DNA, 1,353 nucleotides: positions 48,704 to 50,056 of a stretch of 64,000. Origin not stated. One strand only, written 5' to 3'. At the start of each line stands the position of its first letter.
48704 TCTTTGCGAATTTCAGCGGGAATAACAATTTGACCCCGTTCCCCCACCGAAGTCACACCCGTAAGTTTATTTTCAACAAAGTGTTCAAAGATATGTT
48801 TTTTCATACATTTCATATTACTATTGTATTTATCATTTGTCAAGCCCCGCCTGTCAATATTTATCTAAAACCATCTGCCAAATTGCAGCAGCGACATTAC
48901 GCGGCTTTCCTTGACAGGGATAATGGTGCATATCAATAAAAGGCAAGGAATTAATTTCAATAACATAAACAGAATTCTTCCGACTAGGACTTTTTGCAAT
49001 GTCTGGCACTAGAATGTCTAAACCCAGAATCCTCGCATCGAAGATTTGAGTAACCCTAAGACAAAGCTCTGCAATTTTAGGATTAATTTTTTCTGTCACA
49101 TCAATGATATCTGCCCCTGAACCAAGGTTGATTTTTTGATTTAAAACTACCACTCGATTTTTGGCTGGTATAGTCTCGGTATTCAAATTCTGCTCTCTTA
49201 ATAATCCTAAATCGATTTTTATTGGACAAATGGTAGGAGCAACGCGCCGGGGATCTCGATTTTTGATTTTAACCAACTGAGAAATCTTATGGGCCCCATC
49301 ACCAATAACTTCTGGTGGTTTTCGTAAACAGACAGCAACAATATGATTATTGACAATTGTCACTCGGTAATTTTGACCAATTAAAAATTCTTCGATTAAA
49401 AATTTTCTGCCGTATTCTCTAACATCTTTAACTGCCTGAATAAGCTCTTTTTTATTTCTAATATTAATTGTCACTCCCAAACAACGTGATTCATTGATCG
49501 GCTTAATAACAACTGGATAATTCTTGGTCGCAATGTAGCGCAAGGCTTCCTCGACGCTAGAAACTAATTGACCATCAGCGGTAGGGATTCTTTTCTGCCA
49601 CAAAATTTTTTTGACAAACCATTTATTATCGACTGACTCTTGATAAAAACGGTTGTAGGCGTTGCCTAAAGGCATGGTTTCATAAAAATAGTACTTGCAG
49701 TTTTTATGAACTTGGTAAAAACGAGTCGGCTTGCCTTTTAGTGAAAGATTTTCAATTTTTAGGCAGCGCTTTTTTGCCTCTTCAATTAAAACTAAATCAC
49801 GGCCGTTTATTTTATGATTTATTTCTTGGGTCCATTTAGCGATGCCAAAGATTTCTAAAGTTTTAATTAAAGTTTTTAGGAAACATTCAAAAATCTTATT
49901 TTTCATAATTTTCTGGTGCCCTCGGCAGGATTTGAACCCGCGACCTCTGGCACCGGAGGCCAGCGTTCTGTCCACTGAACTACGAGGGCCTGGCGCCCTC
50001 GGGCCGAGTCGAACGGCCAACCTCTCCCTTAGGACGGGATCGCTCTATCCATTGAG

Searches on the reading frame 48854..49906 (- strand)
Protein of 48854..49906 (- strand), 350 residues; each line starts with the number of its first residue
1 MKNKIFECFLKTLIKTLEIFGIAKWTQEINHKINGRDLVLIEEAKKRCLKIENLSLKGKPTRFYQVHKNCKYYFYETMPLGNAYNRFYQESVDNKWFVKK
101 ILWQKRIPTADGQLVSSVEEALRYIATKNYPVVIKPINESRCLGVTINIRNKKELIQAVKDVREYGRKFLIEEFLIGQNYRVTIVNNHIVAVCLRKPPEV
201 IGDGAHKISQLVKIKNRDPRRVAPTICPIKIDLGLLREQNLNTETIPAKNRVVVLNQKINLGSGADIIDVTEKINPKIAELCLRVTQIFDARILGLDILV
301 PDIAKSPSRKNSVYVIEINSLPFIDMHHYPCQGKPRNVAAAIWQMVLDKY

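Call 4: search_protein_families(library=pfam, proteins=[window:48854-49906:-], max_evalue=0.01)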
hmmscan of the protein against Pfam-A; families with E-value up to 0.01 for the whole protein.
window:48854-49906:- (350 aa): 7 families
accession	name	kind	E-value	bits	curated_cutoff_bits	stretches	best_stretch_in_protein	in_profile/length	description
PF08443.16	RimK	-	2.2e-10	40.9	21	1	93-195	2-105/188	RimK-like ATP-grasp domain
PF01071.24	GARS_A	-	2.5e-09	37.7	27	1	94-185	2-99/194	Phosphoribosylglycinamide synthetase, ATP-grasp (A) domain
PF07478.18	Dala_Dala_lig_C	-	4.1e-09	36.7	24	1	123-192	30-98/204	D-ala D-ala ligase C-terminus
PF13549.11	ATP-grasp_5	-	7.4e-06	25.9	27.6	1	97-164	14-86/221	ATP-grasp domain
PF02655.19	ATP-grasp_3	-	3.4e-05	24.4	23.2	1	93-319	2-154/160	ATP-grasp domain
PF13535.11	ATP-grasp_4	-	6e-05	23.2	27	1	129-182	2-68/160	ATP-grasp domain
PF02786.22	CPSase_L_D2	-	0.003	17.6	19.8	1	104-177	11-91/211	Carbamoyl-phosphate synthase L chain, ATP binding domain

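Call 5: search_protein_families(library=ncbifam, proteins=[window:48854-49906:-], max_evalue=0.01)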
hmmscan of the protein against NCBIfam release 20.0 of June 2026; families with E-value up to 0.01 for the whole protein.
window:48854-49906:- (350 aa): 32 families (the best 25 are shown)
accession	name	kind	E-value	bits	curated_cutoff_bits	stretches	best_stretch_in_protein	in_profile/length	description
TIGR02068.2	cya_phycin_syn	equivalog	4.5e-69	233.4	850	1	90-347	209-471/862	cyanophycin synthetase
NF010623.0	PRK14016.1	subfamily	5e-64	216.8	877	1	94-348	214-473/871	cyanophycin synthetase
NF002688.0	PRK02471.1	equivalog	1.6e-53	182.2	425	1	89-347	484-752/756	bifunctional glutamate--cysteine ligase GshA/glutathione synthetase GshB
TIGR01435.1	glu_cys_lig_rel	equivalog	2.1e-35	122.1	656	1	92-342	467-715/719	bifunctional glutamate--cysteine ligase/glutathione synthetase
TIGR03103.1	trio_acet_GNAT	equivalog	3.7e-33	114.9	569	1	92-327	295-527/547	N-acetylglutaminylglutamine synthetase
NF002378.0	PRK01372.1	subfamily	3.7e-14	52.1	243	1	94-193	100-197/305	D-alanine--D-alanine ligase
TIGR00768.1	rimK_fam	subfamily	6.8e-11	42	143.4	1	92-195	85-193/276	RimK family alpha-L-glutamate ligase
TIGR01205.1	D_ala_D_alaTIGR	subfamily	1.1e-10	41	245.65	1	94-196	106-212/318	D-alanine--D-alanine ligase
TIGR02144.1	LysX_arch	equivalog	2e-10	40.2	275.6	1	91-196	84-194/281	lysine biosynthesis protein LysX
NF040720.1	MptN_Meth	equivalog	8.7e-10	38.1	350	1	92-198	99-208/291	tetrahydromethanopterin:alpha-L-glutamate ligase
TIGR04443.1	F420_CofF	equivalog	2.5e-09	36.6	300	2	84-174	84-171/283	coenzyme gamma-F420-2:alpha-L-glutamate ligase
NF002563.0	PRK02186.1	subfamily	3e-07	29.1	625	1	94-187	107-200/890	argininosuccinate lyase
TIGR00877.1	purD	equivalog_domain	3.3e-07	29.5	288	1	94-185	104-201/425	phosphoribosylamine--glycine ligase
NF002527.0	PRK01966.1-3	equivalog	3.7e-07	29.6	310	1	94-188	118-214/332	D-alanine--D-alanine ligase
NF002526.0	PRK01966.1-2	equivalog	9.4e-07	28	449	1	127-190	175-237/362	D-alanine--D-alanine ligase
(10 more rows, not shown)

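Call 6: find_homologous_proteins(query=window:48854-49906:-, max_evalue=0.00001)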
Query window:48854-49906:- (350 aa): 55 proteins with E <= 0.00001 among 3013 candidates.
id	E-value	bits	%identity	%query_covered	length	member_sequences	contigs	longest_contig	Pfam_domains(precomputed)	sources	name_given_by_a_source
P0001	2.2e-177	607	77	99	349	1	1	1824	PF08443.17,PF02655.20,PF01071.25,PF07478.19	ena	-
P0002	1.5e-160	552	68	99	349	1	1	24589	PF08443.17,PF01071.25,PF07478.19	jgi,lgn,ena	-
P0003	7.0e-148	510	64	99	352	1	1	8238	PF08443.17,PF02655.20,PF01071.25,PF07478.19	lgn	-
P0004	1.8e-119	417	54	99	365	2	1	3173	PF02955.22,PF13549.12,PF08443.17,PF02655.20,PF01071.25,PF07478.19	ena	-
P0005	2.1e-118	413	53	100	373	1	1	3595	PF13535.12,PF13549.12,PF08443.17,PF02655.20,PF01071.25,PF07478.19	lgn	-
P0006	5.9e-118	412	53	100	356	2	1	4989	PF08443.17,PF02655.20,PF07478.19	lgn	-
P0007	1.0e-117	411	54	100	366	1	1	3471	PF13549.12,PF08443.17,PF02655.20,PF01071.25,PF07478.19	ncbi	-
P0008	6.1e-117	409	53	100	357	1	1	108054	PF13549.12,PF02786.23,PF08443.17,PF02655.20,PF07478.19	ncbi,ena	-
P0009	1.4e-115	404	51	99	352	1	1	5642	PF08443.17,PF02655.20,PF01071.25,PF07478.19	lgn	-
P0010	4.4e-115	402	52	99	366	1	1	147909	PF13535.12,PF13549.12,PF08443.17,PF02655.20,PF01071.25,PF07478.19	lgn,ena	-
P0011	6.0e-115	402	52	99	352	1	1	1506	PF08443.17,PF01071.25,PF07478.19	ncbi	-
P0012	5.5e-111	389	52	99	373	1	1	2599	PF08443.17,PF01071.25,PF07478.19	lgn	-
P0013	1.5e-109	384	52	99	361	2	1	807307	PF08443.17,PF07478.19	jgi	jgi:cyanophycin synthetase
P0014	9.0e-108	378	53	95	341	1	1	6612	PF08443.17,PF02655.20,PF01071.25,PF07478.19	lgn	-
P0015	7.5e-107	375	48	99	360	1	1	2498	PF02222.28,PF08443.17,PF02655.20,PF01071.25,PF07478.19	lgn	-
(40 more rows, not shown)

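Call 7: search_solved_structures(query=window:48854-49906:-, max_evalue=0.001, show_alignments=2)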
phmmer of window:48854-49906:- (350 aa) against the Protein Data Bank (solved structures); distinct sequences matched with E-value up to 0.001: 25.
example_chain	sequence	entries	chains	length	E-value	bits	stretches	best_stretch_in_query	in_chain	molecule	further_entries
7lg5_A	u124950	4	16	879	5.7e-37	130.7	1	97-346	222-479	Cyanophycin synthase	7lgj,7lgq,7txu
7txv_A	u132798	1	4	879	5.7e-37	130.7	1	97-346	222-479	Cyanophycin synthase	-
3ln7_A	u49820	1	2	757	4.8e-36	127.7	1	92-346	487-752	Glutathione biosynthesis bifunctional protein gshAB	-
7wac_A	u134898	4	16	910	1.1e-34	123.2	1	95-346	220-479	Cyanophycin synthase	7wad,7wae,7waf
7lgm_A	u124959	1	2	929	1.4e-33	119.6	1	93-346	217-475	Cyanophycin synthase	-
3ln6_A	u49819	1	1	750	3.4e-33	118.3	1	75-339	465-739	Glutathione biosynthesis bifunctional protein gshAB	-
8fxh_A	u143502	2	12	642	1.3e-31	113.1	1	96-344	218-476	RimK domain-containing protein ATP-grasp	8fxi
7ta5_A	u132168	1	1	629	1e-29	106.8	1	99-340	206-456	Glutathione synthase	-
7lgn_A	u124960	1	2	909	1.1e-28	103.5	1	95-346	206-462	Cyanophycin synthase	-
7mcc_A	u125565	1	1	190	6e-06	28.7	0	147-173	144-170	AI-designed TIM-barrel F2C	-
5d8d_A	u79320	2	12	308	9.2e-06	28.1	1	100-200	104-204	D-alanine--D-alanine ligase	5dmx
7smj_A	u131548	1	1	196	9.6e-06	28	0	147-173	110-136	AI-designed TIM-barrel F2N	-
1gso_A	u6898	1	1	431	1e-05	28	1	94-203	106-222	PROTEIN (GLYCINAMIDE RIBONUCLEOTIDE SYNTHETASE)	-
3mjf_A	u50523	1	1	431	3.8e-05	26.1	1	94-204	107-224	Phosphoribosylamine--glycine ligase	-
2pvp_A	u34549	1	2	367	4.1e-05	26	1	94-178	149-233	D-alanine-D-alanine ligase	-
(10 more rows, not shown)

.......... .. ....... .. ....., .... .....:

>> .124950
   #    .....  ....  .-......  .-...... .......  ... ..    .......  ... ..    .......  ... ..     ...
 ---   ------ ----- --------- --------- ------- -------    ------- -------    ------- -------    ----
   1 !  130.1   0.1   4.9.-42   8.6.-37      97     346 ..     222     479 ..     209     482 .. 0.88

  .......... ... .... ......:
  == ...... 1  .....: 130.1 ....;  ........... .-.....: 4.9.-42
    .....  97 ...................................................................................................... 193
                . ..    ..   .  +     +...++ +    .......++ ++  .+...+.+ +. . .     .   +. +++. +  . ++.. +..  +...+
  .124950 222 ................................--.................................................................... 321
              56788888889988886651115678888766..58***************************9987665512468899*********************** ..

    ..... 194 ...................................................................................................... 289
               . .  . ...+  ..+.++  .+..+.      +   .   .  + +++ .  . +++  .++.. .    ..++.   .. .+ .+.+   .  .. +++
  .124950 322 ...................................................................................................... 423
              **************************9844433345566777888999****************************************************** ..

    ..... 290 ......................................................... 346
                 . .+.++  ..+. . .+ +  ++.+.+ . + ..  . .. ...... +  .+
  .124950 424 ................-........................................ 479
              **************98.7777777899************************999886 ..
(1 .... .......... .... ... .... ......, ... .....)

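Call 8: find_encoding_contigs(protein=P0002, flank=10000, max_places=2)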
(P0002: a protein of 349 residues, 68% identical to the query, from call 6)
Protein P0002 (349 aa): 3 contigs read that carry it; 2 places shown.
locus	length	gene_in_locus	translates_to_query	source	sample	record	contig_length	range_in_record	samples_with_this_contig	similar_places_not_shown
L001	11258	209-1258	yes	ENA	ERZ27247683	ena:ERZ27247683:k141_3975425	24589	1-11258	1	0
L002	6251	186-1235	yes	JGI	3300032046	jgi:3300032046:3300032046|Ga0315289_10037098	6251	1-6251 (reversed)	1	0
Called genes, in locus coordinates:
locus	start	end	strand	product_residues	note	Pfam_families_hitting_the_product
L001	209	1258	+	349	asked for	PF01071:GARS_A (weak), PF08443:RimK (faint), PF07478:Dala_Dala_lig_C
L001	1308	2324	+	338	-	PF01594:AI-2E_transport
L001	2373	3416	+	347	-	PF03706:LPG_synthase_TM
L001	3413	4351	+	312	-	PF02585:PIG-L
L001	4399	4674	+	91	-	PF00216:Bac_DNA_binding, PF18291:HU-HIG, PF14908:HU-CCDC81_euk_1 (weak), PF18175:HU-CCDC81_bac_2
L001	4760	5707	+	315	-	PF00005:ABC_tran, PF13304:AAA_21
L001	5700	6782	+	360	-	PF12679:ABC2_membrane_2 (weak), PF12698:ABC2_membrane_3, PF01061:ABC2_membrane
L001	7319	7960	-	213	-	PF00485:PRK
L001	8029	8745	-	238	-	PF12844:HTH_19, PF13560:HTH_31, PF01381:HTH_3, PF00011:HSP20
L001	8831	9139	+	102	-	-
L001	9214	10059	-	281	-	PF00303:Thymidylat_synt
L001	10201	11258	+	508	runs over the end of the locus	PF00117:GATase, PF07722:Peptidase_C26, PF02540:NAD_synthase (weak), PF06508:QueC (faint), PF00958:GMP_synt_C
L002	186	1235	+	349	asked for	PF01071:GARS_A (weak), PF08443:RimK (faint), PF07478:Dala_Dala_lig_C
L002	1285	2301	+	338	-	PF01594:AI-2E_transport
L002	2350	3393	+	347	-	PF03706:LPG_synthase_TM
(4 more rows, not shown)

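Call 9: find_encoding_contigs(protein=P0008, flank=10000, max_places=2)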
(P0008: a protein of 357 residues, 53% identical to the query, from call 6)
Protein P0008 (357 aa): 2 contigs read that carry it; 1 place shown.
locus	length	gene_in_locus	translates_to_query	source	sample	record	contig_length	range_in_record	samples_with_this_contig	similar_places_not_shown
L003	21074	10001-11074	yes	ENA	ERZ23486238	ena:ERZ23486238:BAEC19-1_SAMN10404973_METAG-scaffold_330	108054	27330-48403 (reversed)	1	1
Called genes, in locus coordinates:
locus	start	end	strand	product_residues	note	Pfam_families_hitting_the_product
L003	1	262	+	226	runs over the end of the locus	PF13205:Big_5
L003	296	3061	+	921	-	-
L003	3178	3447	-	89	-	PF05258:DciA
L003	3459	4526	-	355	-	PF02463:SMC_N, PF13175:AAA_15, PF13476:AAA_23, PF13304:AAA_21 (faint)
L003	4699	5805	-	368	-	PF00712:DNA_pol3_beta, PF02767:DNA_pol3_beta_2 (weak), PF00712:DNA_pol3_beta (weak), PF02767:DNA_pol3_beta_2, PF02768:DNA_pol3_beta_3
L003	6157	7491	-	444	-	PF11638:DnaA_N, PF00308:Bac_DnaA, PF01695:IstB_IS21, PF00004:AAA, PF08299:Bac_DnaA_C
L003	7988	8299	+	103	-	PF00825:Ribonuclease_P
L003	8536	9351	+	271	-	PF02096:60KD_IMP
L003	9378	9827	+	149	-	PF13083:KH_KhpA-B, PF01424:R3H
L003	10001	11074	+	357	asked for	PF13549:ATP-grasp_5 (weak), PF02655:ATP-grasp_3 (weak), PF02786:CPSase_L_D2 (faint), PF08443:RimK, PF07478:Dala_Dala_lig_C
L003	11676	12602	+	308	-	PF00140:Sigma70_r1_2, PF04542:Sigma70_r2, PF04539:Sigma70_r3 (faint), PF04545:Sigma70_r4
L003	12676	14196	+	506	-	PF05157:MshEN, PF00437:T2SSE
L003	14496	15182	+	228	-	-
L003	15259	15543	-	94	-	PF18895:T4SS_pilin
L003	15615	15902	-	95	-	PF18895:T4SS_pilin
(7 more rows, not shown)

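Call 10: find_encoding_contigs(protein=P0013, flank=10000, max_places=2)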
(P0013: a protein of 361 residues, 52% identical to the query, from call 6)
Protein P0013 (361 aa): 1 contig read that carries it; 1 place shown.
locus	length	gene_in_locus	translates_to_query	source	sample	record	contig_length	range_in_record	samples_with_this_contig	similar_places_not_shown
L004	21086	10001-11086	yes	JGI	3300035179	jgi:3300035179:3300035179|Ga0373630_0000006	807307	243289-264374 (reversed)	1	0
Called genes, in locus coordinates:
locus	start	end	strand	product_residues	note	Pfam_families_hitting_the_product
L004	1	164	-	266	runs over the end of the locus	PF04055:Radical_SAM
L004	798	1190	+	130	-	-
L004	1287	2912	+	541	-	PF13632:Glyco_trans_2_3 (weak)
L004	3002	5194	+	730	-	PF04138:GtrA_DPMS_TM, PF13231:PMT_2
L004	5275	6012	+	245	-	PF00535:Glycos_transf_2, PF10111:Glyco_tranf_2_2 (weak), PF13641:Glyco_tranf_2_3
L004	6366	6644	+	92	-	-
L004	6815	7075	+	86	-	PF01541:GIY-YIG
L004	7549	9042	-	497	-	-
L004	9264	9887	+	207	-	-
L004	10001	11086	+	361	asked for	PF08443:RimK (weak), PF07478:Dala_Dala_lig_C (faint)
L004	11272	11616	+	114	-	PF01035:DNA_binding_1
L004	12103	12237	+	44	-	-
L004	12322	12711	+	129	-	-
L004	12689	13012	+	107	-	-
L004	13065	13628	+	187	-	PF00561:Abhydrolase_1 (faint), PF06821:Ser_hydrolase, PF12697:Abhydrolase_6 (faint)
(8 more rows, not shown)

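Call 14: find_related_loci(query=A1, collection=genome_contigs, flank=10000)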
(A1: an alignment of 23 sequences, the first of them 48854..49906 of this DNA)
Query A1 (350 aa) in genome_contigs; peptide patterns used: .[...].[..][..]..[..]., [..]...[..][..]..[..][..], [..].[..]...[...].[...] (x = any residue, [..] = any of these).
144 stretches matched a pattern; 56 encode a relative of the query (tblastn E <= 1e-3); 56 distinct loci.
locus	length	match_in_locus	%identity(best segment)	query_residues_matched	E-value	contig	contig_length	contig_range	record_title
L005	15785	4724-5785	35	4-349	2e-62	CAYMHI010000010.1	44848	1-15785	MAG TPA_asm: uncultured Candidatus Saccharibacteria bacterium isolate SRP342105_co2_402 genome assembly, contig: NODE_75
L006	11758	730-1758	35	12-349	6e-61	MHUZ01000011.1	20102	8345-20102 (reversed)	MAG: Candidatus Yonathbacteria bacterium RIFOXYD1_FULL_52_36 rifoxyd1_full_scaffold_1532, whole genome shotgun sequence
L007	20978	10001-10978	37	32-349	1e-59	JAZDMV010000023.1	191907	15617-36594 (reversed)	MAG: bacterium isolate MEGAHIT-group-0.677 k141_13355337, whole genome shotgun sequence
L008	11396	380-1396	38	22-350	8e-60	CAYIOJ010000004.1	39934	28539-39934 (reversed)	MAG TPA_asm: uncultured Gammaproteobacteria bacterium isolate ERP119705_co24_904 genome assembly, contig: NODE_867_lengt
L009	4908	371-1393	35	12-342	3e-59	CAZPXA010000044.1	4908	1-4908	MAG TPA_asm: uncultured Candidatus Saccharibacteria bacterium isolate binchicken_co134_412 genome assembly, contig: NODE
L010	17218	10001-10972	36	26-342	3e-58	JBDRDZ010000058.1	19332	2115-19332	MAG: Patescibacteria group bacterium isolate MEGAHIT-group-1.29 k141_13663065, whole genome shotgun sequence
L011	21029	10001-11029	34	14-347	6e-57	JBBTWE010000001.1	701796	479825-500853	MAG: Patescibacteria group bacterium isolate H43-bin012_1 H43_bin012_1_000000000001, whole genome shotgun sequence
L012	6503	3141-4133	36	31-350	3e-56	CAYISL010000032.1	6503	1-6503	MAG TPA_asm: uncultured Candidatus Saccharibacteria bacterium isolate ERP119705_co5_503 genome assembly, contig: NODE_16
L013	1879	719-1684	36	36-350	1e-57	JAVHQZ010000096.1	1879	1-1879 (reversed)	MAG: Candidatus Paceibacterota bacterium isolate WB01no18_49_12 NODE_47321_length_1879_cov_5.492325, whole genome shotgu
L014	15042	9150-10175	34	10-342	2e-55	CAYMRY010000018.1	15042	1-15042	MAG TPA_asm: uncultured Candidatus Saccharibacteria bacterium isolate SRP150892_co2_47 genome assembly, contig: NODE_571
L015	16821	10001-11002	35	26-350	1e-54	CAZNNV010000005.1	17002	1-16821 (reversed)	MAG TPA_asm: uncultured Candidatus Saccharibacteria bacterium isolate SRP050083_co1_313 genome assembly, contig: NODE_13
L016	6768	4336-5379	30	5-349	3e-54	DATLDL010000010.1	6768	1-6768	MAG TPA_asm: Candidatus Paceibacterota bacterium isolate SMAG_U14349 k141_3931298, whole genome shotgun sequence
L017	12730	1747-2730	35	32-349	6e-54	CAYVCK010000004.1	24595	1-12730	MAG TPA_asm: uncultured Gammaproteobacteria bacterium isolate SRP093185_co1_140 genome assembly, contig: NODE_1149_lengt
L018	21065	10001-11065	35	9-350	2e-53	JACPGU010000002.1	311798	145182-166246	MAG: Candidatus Microgenomates bacterium isolate NC_groundwater_396_Ag_B-0.1um_42_16 GD18-4_B1_scaffold_254301, whole ge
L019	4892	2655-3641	35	21-346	6e-53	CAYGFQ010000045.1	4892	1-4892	MAG TPA_asm: uncultured Candidatus Saccharibacteria bacterium isolate ERP113451_co1_89 genome assembly, contig: NODE_246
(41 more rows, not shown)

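Call 24: find_related_loci(query=A1, collection=metagenome_contigs, flank=8000)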
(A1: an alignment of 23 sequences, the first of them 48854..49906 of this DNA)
Query A1 (350 aa) in metagenome_contigs; peptide patterns used: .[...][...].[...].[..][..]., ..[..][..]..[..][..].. (x = any residue, [..] = any of these).
315 stretches matched a pattern; 136 encode a relative of the query (tblastn E <= 1e-3); the best 80 are kept; 80 distinct loci.
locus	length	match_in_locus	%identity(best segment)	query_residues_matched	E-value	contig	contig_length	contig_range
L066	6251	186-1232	68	1-348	2e-168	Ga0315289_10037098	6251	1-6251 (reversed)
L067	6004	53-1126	54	1-350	4e-127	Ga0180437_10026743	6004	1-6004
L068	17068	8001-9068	53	1-349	5e-124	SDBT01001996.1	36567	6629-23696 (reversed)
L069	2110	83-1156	54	1-350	6e-132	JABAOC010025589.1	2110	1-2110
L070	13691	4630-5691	48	1-347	2e-112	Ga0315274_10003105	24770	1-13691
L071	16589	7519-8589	48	1-350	8e-112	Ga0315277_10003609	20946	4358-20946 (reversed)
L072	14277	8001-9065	48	1-348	1e-110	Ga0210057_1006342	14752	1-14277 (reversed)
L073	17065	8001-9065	47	1-348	1e-108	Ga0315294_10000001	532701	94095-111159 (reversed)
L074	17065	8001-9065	46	1-348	5e-107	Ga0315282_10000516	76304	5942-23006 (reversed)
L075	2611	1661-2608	46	1-309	2e-95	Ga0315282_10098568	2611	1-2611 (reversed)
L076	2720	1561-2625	37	1-350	7e-71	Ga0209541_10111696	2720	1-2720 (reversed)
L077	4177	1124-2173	35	11-350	1e-61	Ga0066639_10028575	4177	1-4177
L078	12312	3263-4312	36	7-347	3e-61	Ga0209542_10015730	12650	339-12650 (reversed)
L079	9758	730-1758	35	12-349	6e-61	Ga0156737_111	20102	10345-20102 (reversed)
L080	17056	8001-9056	35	7-349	2e-60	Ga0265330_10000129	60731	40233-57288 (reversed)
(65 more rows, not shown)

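Call 26: list_cluster_members(proteins=[window:48854-49906:-, P0056, window:46545-47747:-, window:43416-44411:+])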
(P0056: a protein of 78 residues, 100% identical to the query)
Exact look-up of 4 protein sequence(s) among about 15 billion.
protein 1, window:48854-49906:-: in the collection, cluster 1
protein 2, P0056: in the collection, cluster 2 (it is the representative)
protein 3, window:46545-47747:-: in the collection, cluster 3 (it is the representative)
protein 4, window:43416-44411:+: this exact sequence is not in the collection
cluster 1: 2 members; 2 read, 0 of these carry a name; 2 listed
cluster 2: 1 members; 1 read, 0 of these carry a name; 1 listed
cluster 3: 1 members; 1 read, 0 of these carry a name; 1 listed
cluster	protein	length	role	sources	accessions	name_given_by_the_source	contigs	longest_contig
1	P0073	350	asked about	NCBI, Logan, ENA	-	-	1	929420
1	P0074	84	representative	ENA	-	-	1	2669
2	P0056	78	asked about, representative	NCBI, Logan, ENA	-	-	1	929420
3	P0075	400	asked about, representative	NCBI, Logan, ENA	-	-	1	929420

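Call 35: search_protein_families(library=padloc, proteins=[window:48854-49906:-], max_evalue=0.001)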
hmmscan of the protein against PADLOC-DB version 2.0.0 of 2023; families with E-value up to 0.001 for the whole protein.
window:48854-49906:- (350 aa): 0 families
